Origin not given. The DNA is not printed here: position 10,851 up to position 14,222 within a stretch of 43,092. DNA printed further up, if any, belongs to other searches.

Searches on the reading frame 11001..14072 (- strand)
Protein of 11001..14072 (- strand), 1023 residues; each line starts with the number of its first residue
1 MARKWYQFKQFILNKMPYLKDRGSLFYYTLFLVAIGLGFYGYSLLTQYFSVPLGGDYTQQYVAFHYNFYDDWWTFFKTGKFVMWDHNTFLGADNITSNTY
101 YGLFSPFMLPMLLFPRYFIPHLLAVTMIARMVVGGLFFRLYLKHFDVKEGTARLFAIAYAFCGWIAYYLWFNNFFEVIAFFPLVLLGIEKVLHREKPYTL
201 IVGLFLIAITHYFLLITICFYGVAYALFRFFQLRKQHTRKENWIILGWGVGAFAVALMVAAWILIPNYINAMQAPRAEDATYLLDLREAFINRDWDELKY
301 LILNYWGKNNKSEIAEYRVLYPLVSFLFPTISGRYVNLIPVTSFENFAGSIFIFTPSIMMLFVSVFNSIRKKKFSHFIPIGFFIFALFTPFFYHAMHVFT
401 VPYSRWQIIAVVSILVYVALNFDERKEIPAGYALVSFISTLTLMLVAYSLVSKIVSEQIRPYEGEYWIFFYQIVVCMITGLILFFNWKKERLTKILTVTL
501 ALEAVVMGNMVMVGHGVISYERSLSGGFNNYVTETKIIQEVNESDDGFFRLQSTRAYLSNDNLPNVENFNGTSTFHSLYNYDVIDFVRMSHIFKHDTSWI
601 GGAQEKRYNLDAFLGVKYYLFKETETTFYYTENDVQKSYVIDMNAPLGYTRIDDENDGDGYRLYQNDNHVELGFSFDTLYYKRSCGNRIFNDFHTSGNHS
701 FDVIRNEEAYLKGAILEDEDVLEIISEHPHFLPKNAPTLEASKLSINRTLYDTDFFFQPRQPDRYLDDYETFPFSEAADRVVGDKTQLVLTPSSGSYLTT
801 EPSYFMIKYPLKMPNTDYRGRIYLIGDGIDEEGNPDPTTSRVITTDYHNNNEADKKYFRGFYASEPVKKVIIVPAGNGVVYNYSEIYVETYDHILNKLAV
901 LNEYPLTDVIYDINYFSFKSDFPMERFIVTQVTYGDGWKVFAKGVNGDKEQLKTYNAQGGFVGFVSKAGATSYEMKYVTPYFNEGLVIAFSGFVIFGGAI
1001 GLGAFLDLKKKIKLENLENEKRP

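Call 65: search_protein_families(library=pfam, proteins=[window:11001-14072:-], max_evalue=0.001)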
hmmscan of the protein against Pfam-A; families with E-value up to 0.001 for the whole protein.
window:11001-14072:- (1023 aa): 1 family
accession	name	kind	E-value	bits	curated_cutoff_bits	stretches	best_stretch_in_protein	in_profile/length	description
PF09586.16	YfhO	-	9.9e-63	213.2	28.5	3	50-280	24-247/835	Bacterial membrane protein YfhO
